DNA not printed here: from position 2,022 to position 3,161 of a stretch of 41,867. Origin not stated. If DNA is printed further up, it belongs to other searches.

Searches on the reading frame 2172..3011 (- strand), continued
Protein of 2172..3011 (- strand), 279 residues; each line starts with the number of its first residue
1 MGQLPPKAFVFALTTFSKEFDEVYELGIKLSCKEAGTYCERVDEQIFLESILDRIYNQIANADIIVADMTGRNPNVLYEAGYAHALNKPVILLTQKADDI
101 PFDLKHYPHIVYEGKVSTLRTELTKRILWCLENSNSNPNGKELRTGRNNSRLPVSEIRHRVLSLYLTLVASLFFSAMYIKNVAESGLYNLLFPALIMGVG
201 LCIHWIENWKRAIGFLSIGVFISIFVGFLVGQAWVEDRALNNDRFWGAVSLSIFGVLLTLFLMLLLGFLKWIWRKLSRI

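Call 41: find_encoding_contigs(protein=P0123, flank=6000, max_places=4)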
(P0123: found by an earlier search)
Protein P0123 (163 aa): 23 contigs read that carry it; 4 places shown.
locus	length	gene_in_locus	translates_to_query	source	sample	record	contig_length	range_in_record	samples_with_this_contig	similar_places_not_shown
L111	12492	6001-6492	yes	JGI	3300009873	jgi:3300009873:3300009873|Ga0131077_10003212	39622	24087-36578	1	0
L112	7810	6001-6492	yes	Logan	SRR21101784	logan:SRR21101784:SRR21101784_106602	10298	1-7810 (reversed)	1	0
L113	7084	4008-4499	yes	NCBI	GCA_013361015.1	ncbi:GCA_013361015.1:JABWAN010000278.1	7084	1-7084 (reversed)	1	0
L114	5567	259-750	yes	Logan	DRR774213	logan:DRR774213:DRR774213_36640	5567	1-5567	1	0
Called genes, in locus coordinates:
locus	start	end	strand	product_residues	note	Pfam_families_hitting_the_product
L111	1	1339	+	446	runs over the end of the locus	PF00344:SecY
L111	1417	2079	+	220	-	PF00406:ADK, PF13207:AAA_17, PF05191:ADK_lid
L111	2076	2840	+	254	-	PF00557:Peptidase_M24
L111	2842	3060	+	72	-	PF01176:eIF-1a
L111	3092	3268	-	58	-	-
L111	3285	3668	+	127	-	PF00416:Ribosomal_S13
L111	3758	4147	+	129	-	PF00411:Ribosomal_S11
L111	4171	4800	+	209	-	PF00163:Ribosomal_S4, PF01479:S4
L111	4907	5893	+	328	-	PF01193:RNA_pol_L, PF01000:RNA_pol_A_bac, PF03118:RNA_pol_A_CTD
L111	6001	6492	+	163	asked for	PF01196:Ribosomal_L17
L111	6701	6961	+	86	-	-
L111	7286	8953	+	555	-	PF17391:Urocanase_N, PF01175:Urocanase, PF17392:Urocanase_C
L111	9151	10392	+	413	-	PF01979:Amidohydro_1, PF07969:Amidohydro_3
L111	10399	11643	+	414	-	-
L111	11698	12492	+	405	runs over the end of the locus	PF03349:Toluene_X (faint)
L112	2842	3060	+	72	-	PF01176:eIF-1a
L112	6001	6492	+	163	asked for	PF01196:Ribosomal_L17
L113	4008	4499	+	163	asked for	PF01196:Ribosomal_L17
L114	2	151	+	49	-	?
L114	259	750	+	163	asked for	PF01196:Ribosomal_L17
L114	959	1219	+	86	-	-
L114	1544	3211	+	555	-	PF17391:Urocanase_N, PF01175:Urocanase, PF17392:Urocanase_C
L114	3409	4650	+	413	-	PF01979:Amidohydro_1, PF07969:Amidohydro_3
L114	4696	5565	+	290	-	?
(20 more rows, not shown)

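Call 42: fold_search(model_id=the predicted structure, library=pdb)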
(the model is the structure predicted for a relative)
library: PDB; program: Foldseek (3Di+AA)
matches with E <= 10: 1817; with E <= 0.001: 188
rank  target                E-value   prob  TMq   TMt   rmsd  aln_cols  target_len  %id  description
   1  8xrt_B                3.0e-09  1.00  0.34  0.15  13.7       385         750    8  The crystal structure of a GH3 enzyme CcBgl3B (released 2024-04-10)
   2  8xrx_D                5.6e-09  1.00  0.31  0.15  13.1       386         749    9  The crystal structure of a GH3 enzyme CcBgl3B with glucose and gentiobiose (released 2024-04-10)
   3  8xru_B                8.1e-09  1.00  0.34  0.16  12.7       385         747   10  The crystal structure of a GH3 enzyme CcBgl3B with glycerol (released 2024-04-10)
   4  8xrv_F                8.6e-09  1.00  0.34  0.15  13.3       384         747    9  The crystal structure of a GH3 enzyme CcBgl3B with glucose (released 2024-04-10)
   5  8xrt_A                9.1e-09  1.00  0.35  0.17  13.2       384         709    8  The crystal structure of a GH3 enzyme CcBgl3B (released 2024-04-10)
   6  8xrt_F                1.3e-08  1.00  0.35  0.15  13.9       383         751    9  The crystal structure of a GH3 enzyme CcBgl3B (released 2024-04-10)
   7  6ezr_A                3.6e-06  1.00  0.27  0.14   5.8       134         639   10  Crystal structure of GH20 Exo beta-N-Acetylglucosaminidase from Vibrio harveyi (released 2018-12-12)
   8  8xez_A                4.9e-06  1.00  0.32  0.11   5.3       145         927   12  Cryo-EM structure of integrin ITGAV/ITGB3 complex, conformation 5 (released 2024-12-18)
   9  6k35_A                5.2e-06  1.00  0.26  0.12   6.7       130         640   10  Crystal structure of GH20 exo beta-N-acetylglucosaminidase from Vibrio harveyi in complex with NAG-thiazoline (released 2020-05-13)
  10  8xen_A                6.2e-06  1.00  0.31  0.10   5.5       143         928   12  Cryo-EM structure of integrin ITGAV/ITGB3 complex, conformation 4 (released 2024-12-18)
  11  7fe5_A                8.5e-06  1.00  0.31  0.41   5.9       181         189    7  AvmM Catalyzes Macrocyclization in Alchivemycin A Biosynthesis (released 2021-09-01)
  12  8xei_A                1.1e-05  1.00  0.29  0.10   6.0       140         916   12  Cryo-EM structure of integrin ITGAV/ITGB3 complex, conformation 1 (released 2024-12-18)
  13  5l7u_A                1.2e-05  1.00  0.23  0.12  15.6       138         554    7  Crystal structure of BvGH123 with bound GalNAc (released 2017-03-22)
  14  3ndy_E                1.5e-05  1.00  0.19  0.38   7.5       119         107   14  The structure of the catalytic and carbohydrate binding domain of endoglucanase D from Clostridium cellulovorans (released 2010-09-08)
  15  8k2g_A                1.8e-05  1.00  0.26  0.15  14.5       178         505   11  Crystal structure of Group 1 Oligosaccharide-releasing beta-N-acetylgalactosaminidase NgaCa from Cohnella abietis, apo (released 2024-04-24)
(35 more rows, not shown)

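Call 45: fold_search(model_id=the predicted structure, library=viral)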
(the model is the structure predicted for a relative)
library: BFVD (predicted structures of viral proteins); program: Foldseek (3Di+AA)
matches with E <= 10: 1440; with E <= 0.001: 38
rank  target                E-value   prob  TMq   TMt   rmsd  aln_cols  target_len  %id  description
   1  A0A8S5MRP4            6.7e-07  1.00  0.38  0.35   4.1       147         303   24  CMP/hydroxymethyl CMP hydrolase [Siphoviridae sp. ctD6g5]
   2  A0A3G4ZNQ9            2.3e-06  1.00  0.41  0.47   2.9       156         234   24  CD-NTase-associated protein 12/Pycsar effector protein TIR domain-containing protein [Terrestrivirus sp.]
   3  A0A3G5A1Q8            1.1e-05  1.00  0.34  0.59   9.5       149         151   16  Nucleoside 2-deoxyribosyltransferase [Harvfovirus sp.]
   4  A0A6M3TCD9            1.1e-05  1.00  0.35  0.33  16.5       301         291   11  (no name in the UniProt tables at hand)
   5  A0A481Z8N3            1.9e-05  0.99  0.28  0.18  14.7       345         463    9  von willebrand factor type A domain protein [Pithovirus LCPAC304]
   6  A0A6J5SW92            2.3e-05  1.00  0.22  0.07  11.0       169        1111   12  Uncharacterized protein [uncultured Caudovirales phage]
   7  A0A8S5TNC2            2.6e-05  1.00  0.27  0.35  12.2       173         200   11  Uncharacterized protein [Siphoviridae sp. ctamP19]
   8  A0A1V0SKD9            2.6e-05  0.96  0.19  0.13  16.4       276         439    9  VWFA domain-containing protein [Klosneuvirus KNV1]
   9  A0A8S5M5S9            2.9e-05  1.00  0.36  0.62   3.4       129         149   20  Nucleoside 2-deoxyribosyltransferase [Podoviridae sp. ctaNW81]
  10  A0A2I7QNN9            2.9e-05  1.00  0.37  0.53   3.5       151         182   16  (no name in the UniProt tables at hand)
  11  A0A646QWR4            3.1e-05  1.00  0.32  0.55   4.8       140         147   17  (no name in the UniProt tables at hand)
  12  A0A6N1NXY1            4.7e-05  1.00  0.31  0.10   5.0       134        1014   15  DUF11 domain-containing protein [Tupanvirus soda lake]
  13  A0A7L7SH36            5.4e-05  1.00  0.35  0.61   4.7       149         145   16  Deoxyuridine triphosphatase [Gordonia phage Archimedes]
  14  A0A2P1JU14            5.7e-05  1.00  0.23  0.38   6.4       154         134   15  Uncharacterized protein [Anoxybacillus phage A403]
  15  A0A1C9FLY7            6.1e-05  1.00  0.27  0.19   4.5       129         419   11  (no name in the UniProt tables at hand)
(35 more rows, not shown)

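Call 46: search_protein_families(library=phrogs, proteins=[window:2172-3011:-, P0017, P0022], max_evalue=0.01)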
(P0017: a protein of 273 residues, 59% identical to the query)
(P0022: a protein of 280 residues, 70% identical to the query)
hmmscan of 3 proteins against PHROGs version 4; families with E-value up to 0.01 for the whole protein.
window:2172-3011:- (279 aa): 5 families
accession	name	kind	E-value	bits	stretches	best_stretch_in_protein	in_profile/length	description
phrog_3634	-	unknown function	1e-25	91.7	1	20-121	23-123/237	-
phrog_10872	-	unknown function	2.4e-14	54.3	1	49-136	71-161/306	-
phrog_16139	-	unknown function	2.7e-12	47.4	1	10-127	201-318/323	-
phrog_26406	-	unknown function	1.5e-06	28.5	1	50-96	248-294/343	-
phrog_7995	-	DNA, RNA and nucleotide metabolism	5.3e-06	26.9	1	57-104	92-142/336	nucleoside deoxyribosyltransferase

P0017 (273 aa): 5 families
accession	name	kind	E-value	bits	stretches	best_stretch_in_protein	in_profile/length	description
phrog_3634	-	unknown function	1.5e-27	97.7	1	20-128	23-133/237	-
phrog_10872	-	unknown function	1.5e-13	51.7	1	49-137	71-164/306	-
phrog_16139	-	unknown function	2.1e-12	47.7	1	9-127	200-318/323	-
phrog_26406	-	unknown function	8.7e-10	39.2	1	8-95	205-293/343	-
phrog_7995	-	DNA, RNA and nucleotide metabolism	0.0005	20.4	1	57-104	92-142/336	nucleoside deoxyribosyltransferase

P0022 (280 aa): 6 families
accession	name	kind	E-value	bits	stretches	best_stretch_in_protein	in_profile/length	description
phrog_3634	-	unknown function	1.4e-28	101.1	1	20-162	23-159/237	-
phrog_10872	-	unknown function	1.9e-14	54.7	1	50-126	72-151/306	-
phrog_16139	-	unknown function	4.3e-12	46.7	1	10-126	201-317/323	-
phrog_26406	-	unknown function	7.5e-10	39.4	1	8-96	205-294/343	-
phrog_7995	-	DNA, RNA and nucleotide metabolism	2.8e-05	24.6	1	56-104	91-142/336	nucleoside deoxyribosyltransferase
phrog_1817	-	DNA, RNA and nucleotide metabolism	0.0061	17.2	0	48-173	61-161/192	nucleoside 2-deoxyribosyltransferase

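Call 48: search_protein_families(library=pfam, alignment_id=A2, max_evalue=1)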
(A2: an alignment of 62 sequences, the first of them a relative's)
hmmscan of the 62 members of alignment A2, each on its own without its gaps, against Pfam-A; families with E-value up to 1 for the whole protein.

A. member 1, P0017 (273 aa): 2 families
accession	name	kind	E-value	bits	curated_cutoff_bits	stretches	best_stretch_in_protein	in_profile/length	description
PF05014.21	Nuc_deoxyrib_tr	-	1.9e-06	28.4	28.8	1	49-137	50-113/117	Nucleoside 2-deoxyribosyltransferase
PF18826.6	bVLRF1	-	0.14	12.6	27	1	29-88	49-110/145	Bacteroidetes VLRF1 release factor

B. families by the number of members that match (of 62 scanned): 17 families
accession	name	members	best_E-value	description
PF05014.21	Nuc_deoxyrib_tr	62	4.2e-08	Nucleoside 2-deoxyribosyltransferase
PF15891.11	Nuc_deoxyri_tr2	20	0.005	Nucleoside 2-deoxyribosyltransferase like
PF18826.6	bVLRF1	11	0.084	Bacteroidetes VLRF1 release factor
PF18306.6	LDcluster4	6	0.053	SLOG cluster4 family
PF10307.15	HAD_SAK_1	6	0.07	HAD domain family 1 in Swiss Army Knife RNA repair proteins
PF02456.21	Adeno_IVa2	3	0.032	Adenovirus IVa2 protein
PF12395.13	DUF3658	3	0.092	Protein of unknown function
PF04465.17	DUF499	2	0.067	Protein of unknown function (DUF499)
PF11071.14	Nuc_deoxyri_tr3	2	0.19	Nucleoside 2-deoxyribosyltransferase YtoQ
PF04969.22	CS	1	0.018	CS domain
PF15647.12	Tox-REase-3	1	0.12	Restriction endonuclease fold toxin 3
PF03080.22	Neprosin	1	0.13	Neprosin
PF02557.22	VanY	1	0.18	D-alanyl-D-alanine carboxypeptidase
PF24421.1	Ig_J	1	0.21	Tip attachment protein J, Ig-like domain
PF11589.14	DUF3244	1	0.22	Domain of unknown function (DUF3244)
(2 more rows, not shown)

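Call 60: search_protein_families(library=padloc, alignment_id=A3, max_evalue=0.00001)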
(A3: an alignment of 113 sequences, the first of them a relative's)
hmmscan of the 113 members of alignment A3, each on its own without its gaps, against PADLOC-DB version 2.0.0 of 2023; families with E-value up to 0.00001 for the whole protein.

A. member 1, L077:9453-9866:- (138 aa): 0 families

B. families by the number of members that match (of 113 scanned): 100 families (the first 25 are shown)
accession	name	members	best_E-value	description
PDLC01734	typeIV_RecD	2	3.2e-90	RecD_0_IVD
PDLC01148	RecD_like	2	1.1e-54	RecD/Tra ATPase fused to N-terminal HHH domain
PDLC05064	PDC-S68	2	1.2e-54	-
PDLC05065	PDC-S68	2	6.7e-48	-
PDLC05066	PDC-S68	2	7.7e-47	-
PDLC04476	PDC-M16A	2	9.8e-31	-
PDLC04475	PDC-M16A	2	2.4e-30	-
PDLC04140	mad8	2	3.4e-30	mads_8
PDLC05035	PDC-S53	2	2.4e-27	-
PDLC00103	GajB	2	3.7e-26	UrvD helicase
PDLC04472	PDC-M16A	2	5.4e-21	-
PDLC02012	SAVED5--SAVED_TIR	2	1.3e-09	-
PDLC00424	ThsB1|ThsB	1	2.3e-124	TIR-like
PDLC03044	REase_I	1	3.5e-99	Type I restriction enzyme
PDLC03627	REase_MTase_IIG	1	9.9e-74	Type IIG restriction enzyme-methyltransferase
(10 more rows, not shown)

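Call 61: search_protein_families(library=padloc, alignment_id=A4, max_evalue=0.00001)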
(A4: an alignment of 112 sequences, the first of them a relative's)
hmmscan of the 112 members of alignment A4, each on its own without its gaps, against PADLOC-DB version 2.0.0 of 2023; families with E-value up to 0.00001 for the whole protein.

A. member 1, L039:3086-3439:+ (118 aa): 0 families

B. families by the number of members that match (of 112 scanned): 75 families (the first 25 are shown)
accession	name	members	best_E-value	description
PDLC04135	mad3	2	1.1e-30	mads_3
PDLC04140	mad8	2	3.4e-12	mads_8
PDLC02980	AriA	2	2.5e-08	-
PDLC03647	REase_III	1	8e-197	Type III restriction enzyme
PDLC02657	DndA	1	4.9e-126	DndA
PDLC02759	SspA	1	1e-125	SspA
PDLC00013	DruE1|DruE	1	1.4e-76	SNF2 family N-terminal domain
PDLC00037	DruE3|DruE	1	8e-72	SNF2 family N-terminal domain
PDLC00015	DruE2|DruE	1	2.7e-67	SNF2 family N-terminal domain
PDLC00014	DruE2|DruE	1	2.7e-65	SNF2 family N-terminal domain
PDLC00035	DruE3|DruE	1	1.9e-63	SNF2 family N-terminal domain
PDLC00051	DruE4|DruE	1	3.8e-60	SNF2 family N-terminal domain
PDLC03649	REase_III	1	2e-56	Type III restriction enzyme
PDLC00036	DruE3|DruE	1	2.1e-52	SNF2 family N-terminal domain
PDLC03178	Specificity_I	1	9.3e-43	Type I specificity subunit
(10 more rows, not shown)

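Call 62: search_protein_families(library=padloc, proteins=[L016:10975-12054:+, L073:9989-10771:+, P0017, P0022, L104:2466-3428:+, L107:6863-7735:+, L102:804-1673:+, L019:10001-11683:+, L067:808-2292:+], max_evalue=0.001)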
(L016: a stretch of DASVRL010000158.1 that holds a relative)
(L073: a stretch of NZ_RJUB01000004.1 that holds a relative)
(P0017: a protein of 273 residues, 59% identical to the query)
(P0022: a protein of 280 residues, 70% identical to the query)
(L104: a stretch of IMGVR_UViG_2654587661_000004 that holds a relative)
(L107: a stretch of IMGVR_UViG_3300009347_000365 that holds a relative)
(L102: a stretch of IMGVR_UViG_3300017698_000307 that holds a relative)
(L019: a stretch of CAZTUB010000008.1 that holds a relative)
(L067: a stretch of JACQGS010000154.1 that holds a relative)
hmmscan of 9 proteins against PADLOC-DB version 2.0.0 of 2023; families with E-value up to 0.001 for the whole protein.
L016:10975-12054:+ (360 aa): 1 family
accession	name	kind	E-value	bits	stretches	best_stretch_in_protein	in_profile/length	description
PDLC00733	Effector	-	2.5e-08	31.1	1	58-122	292-356/388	TIR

L073:9989-10771:+ (261 aa): 1 family
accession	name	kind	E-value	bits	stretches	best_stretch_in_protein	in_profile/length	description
PDLC00733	Effector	-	1.1e-05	22.5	1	19-116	263-361/388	TIR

P0017 (273 aa): 1 family
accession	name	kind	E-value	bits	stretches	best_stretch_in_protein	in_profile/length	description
PDLC00733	Effector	-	4e-11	40.4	1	45-114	286-356/388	TIR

P0022 (280 aa): 1 family
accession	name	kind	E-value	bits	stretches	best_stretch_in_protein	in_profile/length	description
PDLC00733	Effector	-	4.8e-13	46.7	1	46-118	287-360/388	TIR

L104:2466-3428:+ (321 aa): 1 family
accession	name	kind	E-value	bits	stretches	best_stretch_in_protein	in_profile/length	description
PDLC00733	Effector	-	1.9e-16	57.9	1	202-316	258-374/388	TIR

L107:6863-7735:+ (291 aa): 1 family
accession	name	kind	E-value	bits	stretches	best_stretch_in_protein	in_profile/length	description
PDLC00733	Effector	-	3e-10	37.5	1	199-286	286-372/388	TIR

L102:804-1673:+ (290 aa): 1 family
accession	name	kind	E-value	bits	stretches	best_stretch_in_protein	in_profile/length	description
PDLC00733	Effector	-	2.9e-09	34.2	1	55-126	292-363/388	TIR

L019:10001-11683:+ (561 aa): 1 family
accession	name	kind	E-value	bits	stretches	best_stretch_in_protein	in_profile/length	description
PDLC00733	Effector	-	1.4e-09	35.3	1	18-134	254-376/388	TIR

L067:808-2292:+ (495 aa): 1 family
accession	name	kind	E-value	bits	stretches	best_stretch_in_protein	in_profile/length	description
PDLC00733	Effector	-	1.3e-10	38.7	1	21-113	260-355/388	TIR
